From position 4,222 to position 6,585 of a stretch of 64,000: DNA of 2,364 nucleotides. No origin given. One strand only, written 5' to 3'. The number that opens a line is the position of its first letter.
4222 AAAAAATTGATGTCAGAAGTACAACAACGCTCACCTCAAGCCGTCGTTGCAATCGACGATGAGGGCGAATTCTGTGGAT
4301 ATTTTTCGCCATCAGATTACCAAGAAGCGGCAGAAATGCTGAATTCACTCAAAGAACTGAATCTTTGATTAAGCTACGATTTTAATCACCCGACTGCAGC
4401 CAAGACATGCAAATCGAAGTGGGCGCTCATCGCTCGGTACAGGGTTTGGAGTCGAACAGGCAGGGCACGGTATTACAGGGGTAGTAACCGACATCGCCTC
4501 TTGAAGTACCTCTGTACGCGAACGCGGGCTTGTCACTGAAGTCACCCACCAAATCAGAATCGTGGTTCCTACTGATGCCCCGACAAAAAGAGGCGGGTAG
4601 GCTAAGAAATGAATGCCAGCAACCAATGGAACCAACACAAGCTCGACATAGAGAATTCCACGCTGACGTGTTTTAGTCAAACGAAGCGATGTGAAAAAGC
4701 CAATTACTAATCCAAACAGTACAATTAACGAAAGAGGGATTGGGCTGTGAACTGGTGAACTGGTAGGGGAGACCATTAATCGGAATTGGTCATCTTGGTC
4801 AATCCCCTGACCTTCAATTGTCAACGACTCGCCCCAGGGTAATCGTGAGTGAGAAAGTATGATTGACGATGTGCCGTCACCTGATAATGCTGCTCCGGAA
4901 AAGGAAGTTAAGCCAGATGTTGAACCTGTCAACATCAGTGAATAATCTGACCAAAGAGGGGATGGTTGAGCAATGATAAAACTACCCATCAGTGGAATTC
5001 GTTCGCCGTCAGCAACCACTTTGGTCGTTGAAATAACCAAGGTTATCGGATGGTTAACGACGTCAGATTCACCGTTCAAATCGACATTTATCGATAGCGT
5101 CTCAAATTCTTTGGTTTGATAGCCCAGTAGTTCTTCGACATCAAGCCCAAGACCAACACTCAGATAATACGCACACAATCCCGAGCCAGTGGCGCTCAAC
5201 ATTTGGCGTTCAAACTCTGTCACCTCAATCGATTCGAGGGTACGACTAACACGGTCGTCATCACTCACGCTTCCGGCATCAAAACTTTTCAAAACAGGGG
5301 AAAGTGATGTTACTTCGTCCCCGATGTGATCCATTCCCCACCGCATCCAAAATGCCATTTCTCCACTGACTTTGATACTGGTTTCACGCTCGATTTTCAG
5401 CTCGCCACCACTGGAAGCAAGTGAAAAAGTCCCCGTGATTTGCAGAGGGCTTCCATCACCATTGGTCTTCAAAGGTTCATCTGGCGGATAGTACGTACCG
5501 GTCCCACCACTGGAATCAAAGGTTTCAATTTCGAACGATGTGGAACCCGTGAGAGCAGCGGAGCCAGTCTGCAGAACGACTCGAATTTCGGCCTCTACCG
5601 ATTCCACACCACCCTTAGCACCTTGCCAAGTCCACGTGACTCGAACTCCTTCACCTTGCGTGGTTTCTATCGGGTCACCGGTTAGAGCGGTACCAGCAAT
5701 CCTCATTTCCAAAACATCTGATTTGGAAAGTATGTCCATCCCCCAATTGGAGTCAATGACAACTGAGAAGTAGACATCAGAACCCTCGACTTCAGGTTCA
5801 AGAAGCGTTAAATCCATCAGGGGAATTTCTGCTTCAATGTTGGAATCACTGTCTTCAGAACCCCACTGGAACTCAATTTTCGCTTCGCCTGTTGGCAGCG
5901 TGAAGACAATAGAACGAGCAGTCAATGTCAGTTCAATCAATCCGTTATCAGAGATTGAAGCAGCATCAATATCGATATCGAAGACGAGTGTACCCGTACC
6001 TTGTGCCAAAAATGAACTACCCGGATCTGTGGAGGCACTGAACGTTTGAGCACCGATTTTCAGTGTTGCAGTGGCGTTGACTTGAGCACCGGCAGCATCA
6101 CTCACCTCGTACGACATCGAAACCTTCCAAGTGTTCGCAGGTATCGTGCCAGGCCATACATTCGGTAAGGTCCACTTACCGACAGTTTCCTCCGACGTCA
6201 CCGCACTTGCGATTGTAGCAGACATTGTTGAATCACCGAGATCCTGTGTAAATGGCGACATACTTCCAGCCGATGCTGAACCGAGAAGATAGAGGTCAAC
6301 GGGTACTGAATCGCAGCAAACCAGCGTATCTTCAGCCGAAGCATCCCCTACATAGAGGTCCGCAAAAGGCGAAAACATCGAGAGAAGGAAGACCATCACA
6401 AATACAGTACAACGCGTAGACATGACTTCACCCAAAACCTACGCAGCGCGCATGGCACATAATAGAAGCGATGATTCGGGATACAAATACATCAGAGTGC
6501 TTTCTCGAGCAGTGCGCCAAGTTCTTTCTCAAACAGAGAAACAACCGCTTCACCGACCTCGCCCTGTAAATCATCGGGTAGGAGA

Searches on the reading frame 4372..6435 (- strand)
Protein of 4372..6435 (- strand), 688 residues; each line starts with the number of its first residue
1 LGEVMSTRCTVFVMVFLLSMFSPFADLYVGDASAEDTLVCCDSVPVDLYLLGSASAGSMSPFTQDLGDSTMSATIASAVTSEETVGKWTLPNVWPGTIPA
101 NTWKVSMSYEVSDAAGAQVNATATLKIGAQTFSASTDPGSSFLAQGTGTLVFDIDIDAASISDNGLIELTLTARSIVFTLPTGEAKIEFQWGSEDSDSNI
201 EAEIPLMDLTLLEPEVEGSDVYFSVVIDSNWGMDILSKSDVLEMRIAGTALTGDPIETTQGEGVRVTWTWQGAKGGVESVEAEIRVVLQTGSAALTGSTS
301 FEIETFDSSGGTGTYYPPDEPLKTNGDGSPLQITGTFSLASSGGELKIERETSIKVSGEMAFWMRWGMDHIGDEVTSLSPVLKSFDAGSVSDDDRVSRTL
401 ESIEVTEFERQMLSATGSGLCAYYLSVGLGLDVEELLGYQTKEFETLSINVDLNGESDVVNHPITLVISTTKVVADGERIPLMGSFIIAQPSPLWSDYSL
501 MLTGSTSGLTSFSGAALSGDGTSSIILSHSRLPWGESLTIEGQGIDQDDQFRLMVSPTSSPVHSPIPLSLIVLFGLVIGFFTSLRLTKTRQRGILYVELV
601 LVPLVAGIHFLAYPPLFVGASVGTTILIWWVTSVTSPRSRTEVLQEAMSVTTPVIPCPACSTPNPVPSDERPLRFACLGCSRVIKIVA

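Call 9: search_protein_families(library=pfam, proteins=[window:4372-6435:-], max_evalue=0.001)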
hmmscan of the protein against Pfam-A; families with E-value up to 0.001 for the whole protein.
window:4372-6435:- (688 aa): 0 families

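Call 11: search_protein_families(library=pfam, proteins=[window:4372-6435:-], max_evalue=1)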
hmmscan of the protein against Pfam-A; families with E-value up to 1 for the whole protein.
window:4372-6435:- (688 aa): 1 family
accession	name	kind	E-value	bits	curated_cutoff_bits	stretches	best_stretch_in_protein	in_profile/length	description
PF21881.2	STIV_penton_2nd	-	0.069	14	27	1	154-189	27-62/85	A223 penton protein second domain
